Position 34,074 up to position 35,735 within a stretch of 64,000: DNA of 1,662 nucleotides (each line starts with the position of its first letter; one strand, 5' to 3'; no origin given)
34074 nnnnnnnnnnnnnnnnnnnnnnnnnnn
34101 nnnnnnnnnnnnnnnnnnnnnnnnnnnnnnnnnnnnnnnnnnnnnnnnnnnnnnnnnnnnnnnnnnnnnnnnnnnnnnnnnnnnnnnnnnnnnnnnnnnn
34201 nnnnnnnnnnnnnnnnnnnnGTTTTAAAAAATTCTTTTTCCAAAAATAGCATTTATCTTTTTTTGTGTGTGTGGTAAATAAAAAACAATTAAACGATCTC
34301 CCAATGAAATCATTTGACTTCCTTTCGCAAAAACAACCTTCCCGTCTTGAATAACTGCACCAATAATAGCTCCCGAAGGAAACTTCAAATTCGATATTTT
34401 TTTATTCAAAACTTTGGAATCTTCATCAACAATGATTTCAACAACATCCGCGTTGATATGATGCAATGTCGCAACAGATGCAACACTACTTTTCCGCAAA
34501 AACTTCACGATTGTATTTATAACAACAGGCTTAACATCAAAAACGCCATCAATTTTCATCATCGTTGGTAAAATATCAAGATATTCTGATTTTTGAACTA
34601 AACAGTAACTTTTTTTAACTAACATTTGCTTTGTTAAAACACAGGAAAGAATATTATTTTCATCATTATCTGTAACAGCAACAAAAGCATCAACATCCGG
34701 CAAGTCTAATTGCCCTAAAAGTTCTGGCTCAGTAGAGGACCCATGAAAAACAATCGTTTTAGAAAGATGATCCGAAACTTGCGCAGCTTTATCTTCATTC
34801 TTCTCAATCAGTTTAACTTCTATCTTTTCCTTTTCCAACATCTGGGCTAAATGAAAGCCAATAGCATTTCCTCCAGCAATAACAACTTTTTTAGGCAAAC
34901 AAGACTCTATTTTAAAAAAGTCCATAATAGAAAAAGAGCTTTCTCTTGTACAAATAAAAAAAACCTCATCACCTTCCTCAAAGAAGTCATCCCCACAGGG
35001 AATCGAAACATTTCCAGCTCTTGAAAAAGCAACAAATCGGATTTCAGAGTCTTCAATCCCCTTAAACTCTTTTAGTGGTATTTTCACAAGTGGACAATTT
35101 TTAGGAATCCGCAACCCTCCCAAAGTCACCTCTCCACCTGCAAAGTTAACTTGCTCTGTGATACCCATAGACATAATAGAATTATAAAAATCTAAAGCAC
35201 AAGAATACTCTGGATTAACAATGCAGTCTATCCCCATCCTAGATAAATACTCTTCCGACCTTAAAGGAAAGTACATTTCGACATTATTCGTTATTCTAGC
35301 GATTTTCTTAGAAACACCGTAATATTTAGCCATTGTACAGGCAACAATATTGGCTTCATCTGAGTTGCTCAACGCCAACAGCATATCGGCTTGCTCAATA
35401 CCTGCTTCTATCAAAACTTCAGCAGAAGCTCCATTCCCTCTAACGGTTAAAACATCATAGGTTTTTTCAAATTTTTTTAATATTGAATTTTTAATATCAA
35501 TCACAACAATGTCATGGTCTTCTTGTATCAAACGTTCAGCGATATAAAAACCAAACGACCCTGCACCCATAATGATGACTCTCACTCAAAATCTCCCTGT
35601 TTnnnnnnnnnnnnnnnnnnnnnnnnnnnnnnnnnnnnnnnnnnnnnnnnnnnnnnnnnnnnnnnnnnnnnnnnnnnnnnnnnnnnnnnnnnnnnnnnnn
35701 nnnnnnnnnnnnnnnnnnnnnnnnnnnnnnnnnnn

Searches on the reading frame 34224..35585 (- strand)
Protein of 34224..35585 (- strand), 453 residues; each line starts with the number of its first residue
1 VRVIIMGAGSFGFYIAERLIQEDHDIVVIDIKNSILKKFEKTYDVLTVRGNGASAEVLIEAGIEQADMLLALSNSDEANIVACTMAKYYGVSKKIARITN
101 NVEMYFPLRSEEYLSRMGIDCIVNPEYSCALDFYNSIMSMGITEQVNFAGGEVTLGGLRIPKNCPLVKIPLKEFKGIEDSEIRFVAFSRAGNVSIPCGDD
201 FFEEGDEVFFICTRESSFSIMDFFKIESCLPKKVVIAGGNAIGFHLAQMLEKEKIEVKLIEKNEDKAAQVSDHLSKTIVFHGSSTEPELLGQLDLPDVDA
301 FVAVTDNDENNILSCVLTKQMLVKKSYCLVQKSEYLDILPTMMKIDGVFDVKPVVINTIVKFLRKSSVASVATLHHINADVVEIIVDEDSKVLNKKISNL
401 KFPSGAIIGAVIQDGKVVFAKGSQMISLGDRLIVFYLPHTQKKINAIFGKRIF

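Call 8: search_protein_families(library=pfam, proteins=[window:34224-35585:-], max_evalue=0.001)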
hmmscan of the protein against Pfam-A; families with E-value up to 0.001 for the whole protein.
window:34224-35585:- (453 aa): 16 families
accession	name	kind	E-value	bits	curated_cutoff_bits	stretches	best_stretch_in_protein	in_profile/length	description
PF02254.24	TrkA_N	-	2.1e-45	154.2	23.8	2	3-125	1-116/116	TrkA-N domain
PF02080.26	TrkA_C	-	6.1e-21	74.5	27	2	381-449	1-71/71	TrkA-C domain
PF13241.12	NAD_binding_7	-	2e-08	35.2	22.1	0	2-107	9-103/104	Putative NAD(P)-binding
PF02558.23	ApbA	-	3e-06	27.3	22.2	0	3-43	1-40/150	Ketopantoate reductase PanE/ApbA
PF03486.20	HI0933_like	-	3.6e-06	27.1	50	0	2-40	2-40/244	HI0933-like protein Rossmann domain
PF02737.24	3HCDH_N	-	5.1e-06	27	22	0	3-43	2-42/180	3-hydroxyacyl-CoA dehydrogenase, NAD binding domain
PF03807.23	F420_oxidored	-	9e-06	26.6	21.6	0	3-49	2-50/94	NADP oxidoreductase coenzyme F420-dependent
PF07992.20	Pyr_redox_2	-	1.3e-05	25.3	26.1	0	230-271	141-182/291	Pyridine nucleotide-disulphide oxidoreductase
PF00106.31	adh_short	-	2.9e-05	24.1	26.6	0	234-277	3-47/195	short chain dehydrogenase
PF06690.17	HcgC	-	3.5e-05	23.9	31.4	0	2-37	45-79/248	FeGP cofactor biosynthesis protein, methyltransferase HcgC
PF01210.29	NAD_Gly3P_dh_N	-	4.7e-05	23.8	23.1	0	3-42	2-41/158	NAD-dependent glycerol-3-phosphate dehydrogenase N-terminus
PF00070.33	Pyr_redox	-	5.2e-05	24.1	22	0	233-265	1-33/82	Pyridine nucleotide-disulphide oxidoreductase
PF13450.12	NAD_binding_8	-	7.1e-05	23.4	21.9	0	5-34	1-30/68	NAD(P)-binding Rossmann-like domain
PF01262.27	AlaDh_PNT_C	-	9.5e-05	22.3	23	0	226-286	23-83/214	Alanine dehydrogenase/PNT, C-terminal domain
PF17930.7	LpxI_N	-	0.00013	22.4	25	0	4-66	4-69/129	LpxI N-terminal domain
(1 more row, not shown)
